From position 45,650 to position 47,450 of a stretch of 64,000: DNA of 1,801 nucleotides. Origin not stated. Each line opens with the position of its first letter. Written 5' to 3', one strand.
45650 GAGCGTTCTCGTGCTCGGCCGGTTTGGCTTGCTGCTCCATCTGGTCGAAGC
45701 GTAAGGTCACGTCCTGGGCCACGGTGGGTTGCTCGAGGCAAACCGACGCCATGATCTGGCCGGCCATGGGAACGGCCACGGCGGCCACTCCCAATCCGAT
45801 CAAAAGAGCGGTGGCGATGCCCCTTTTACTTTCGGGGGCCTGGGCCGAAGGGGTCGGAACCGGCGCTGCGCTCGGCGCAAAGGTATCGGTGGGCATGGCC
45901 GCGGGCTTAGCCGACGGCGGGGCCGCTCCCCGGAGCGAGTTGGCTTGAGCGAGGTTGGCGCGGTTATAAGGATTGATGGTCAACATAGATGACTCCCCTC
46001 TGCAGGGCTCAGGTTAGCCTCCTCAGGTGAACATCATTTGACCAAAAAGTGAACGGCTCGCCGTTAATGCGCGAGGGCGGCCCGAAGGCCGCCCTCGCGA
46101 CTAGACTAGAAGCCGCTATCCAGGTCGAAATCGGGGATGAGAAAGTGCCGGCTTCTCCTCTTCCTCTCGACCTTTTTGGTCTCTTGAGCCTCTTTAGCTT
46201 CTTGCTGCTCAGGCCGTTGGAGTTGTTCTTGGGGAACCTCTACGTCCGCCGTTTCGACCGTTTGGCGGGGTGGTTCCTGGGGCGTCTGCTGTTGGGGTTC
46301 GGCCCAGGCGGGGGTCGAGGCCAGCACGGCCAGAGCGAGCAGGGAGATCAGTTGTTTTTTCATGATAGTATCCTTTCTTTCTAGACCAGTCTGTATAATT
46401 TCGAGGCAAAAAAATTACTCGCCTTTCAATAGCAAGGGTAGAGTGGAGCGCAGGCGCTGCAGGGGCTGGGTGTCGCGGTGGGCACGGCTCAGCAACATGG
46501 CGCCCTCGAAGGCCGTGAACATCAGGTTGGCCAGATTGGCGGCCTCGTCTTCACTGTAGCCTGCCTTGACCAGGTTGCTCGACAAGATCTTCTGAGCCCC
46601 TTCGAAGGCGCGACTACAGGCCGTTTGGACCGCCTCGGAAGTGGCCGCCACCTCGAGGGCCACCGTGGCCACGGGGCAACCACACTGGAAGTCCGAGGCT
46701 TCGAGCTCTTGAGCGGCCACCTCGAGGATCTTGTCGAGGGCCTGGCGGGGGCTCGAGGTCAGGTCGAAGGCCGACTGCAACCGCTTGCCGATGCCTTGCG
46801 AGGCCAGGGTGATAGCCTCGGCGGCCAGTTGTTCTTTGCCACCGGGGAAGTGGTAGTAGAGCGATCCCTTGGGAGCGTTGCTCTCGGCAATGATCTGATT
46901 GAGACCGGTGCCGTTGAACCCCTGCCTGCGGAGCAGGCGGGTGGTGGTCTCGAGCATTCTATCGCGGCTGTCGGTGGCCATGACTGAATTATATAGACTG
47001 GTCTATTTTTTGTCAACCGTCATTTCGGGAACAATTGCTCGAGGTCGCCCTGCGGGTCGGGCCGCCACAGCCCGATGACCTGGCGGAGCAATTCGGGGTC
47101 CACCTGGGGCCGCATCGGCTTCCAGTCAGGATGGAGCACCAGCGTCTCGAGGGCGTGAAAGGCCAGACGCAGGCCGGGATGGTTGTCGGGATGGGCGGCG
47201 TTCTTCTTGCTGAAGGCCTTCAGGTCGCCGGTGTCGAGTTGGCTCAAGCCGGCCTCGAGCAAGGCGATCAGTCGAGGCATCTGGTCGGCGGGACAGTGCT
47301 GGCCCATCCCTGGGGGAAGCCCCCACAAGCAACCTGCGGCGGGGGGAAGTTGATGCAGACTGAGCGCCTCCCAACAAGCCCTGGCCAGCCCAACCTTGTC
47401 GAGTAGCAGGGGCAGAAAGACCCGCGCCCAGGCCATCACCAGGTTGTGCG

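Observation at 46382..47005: TetR-family regulator gene bracketed by a 19-bp inverted-repeat pair; probable operators and a leaderless tetR transcript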

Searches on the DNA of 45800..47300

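Call 44: search_rna_families(source=window, start=45800, end=47300, threshold=evalue, max_evalue=1)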
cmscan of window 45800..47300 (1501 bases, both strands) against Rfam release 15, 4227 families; matches with E-value up to 1: 1.
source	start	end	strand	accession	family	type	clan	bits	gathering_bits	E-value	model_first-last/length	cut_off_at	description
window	46051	46197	-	RF02225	sX6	Gene; sRNA;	-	22.2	40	0.0029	1-342/342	no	Proteobacterial sRNA sX6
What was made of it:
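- Tried and rejected: Known RNA families: the only hit is a sub-threshold match to sX6 over the terminator hairpins, 22 bits against 40 (call 44).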

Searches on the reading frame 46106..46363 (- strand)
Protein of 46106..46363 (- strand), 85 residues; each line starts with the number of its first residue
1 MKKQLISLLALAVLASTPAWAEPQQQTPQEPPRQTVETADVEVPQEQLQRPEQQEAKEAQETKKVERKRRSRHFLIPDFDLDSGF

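Call 6: search_protein_families(library=pfam, proteins=[window:46106-46363:-], max_evalue=0.01)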
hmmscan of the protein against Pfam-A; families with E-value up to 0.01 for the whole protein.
window:46106-46363:- (85 aa): 0 families

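Call 36: find_homologous_proteins(query=window:46106-46363:-, max_evalue=0.001)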
Query window:46106-46363:- (85 aa): 2 proteins with E <= 0.001 among 6 candidates.
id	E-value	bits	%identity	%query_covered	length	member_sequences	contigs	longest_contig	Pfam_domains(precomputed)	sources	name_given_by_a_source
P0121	1.4e-38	148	85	100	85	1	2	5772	-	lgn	-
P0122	2.1e-23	99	65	100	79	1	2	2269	-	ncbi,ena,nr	ncbi:MAG: hypothetical protein KC910_28745 [Candidatus Eremiobacteraeota bacterium]|nr:hypothetical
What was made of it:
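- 46106..46363 (-): 85-aa protein: signal peptide, a Q/E/P-rich region, and a C-terminus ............. It is the putative regulated target. It matches no Pfam family, and only two sequence relatives were found (calls 6, 36).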

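Call 38: search_protein_families(library=ncbifam, proteins=[window:46106-46363:-], max_evalue=0.01)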
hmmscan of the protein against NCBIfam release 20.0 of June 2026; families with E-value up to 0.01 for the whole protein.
window:46106-46363:- (85 aa): 1 family
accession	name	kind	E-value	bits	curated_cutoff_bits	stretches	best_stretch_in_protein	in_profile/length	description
TIGR02052.1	MerP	equivalog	0.0031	18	92.55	1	3-43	2-41/92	mercury resistance system periplasmic binding protein MerP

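Call 41: find_encoding_contigs(protein=P0121, flank=3000, max_places=3)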
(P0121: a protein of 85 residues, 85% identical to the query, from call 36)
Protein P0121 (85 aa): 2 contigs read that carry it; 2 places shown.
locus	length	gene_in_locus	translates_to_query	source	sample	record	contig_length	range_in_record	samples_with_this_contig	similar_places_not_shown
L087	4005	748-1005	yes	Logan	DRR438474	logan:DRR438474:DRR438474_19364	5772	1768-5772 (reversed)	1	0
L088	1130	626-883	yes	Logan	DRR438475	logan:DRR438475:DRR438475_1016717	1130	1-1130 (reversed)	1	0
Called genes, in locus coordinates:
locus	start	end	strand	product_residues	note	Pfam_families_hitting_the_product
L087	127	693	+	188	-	PF00440:TetR_N, PF16925:TetR_C_13, PF21993:TetR_C_13_2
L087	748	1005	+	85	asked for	-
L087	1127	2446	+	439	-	-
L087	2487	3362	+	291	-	PF01149:Fapy_DNA_glyco, PF06831:H2TH, PF06827:zf-FPG_IleRS (weak)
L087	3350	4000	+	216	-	-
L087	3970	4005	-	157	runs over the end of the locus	PF03479:PCC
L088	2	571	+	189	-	?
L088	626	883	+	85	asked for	-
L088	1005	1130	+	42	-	?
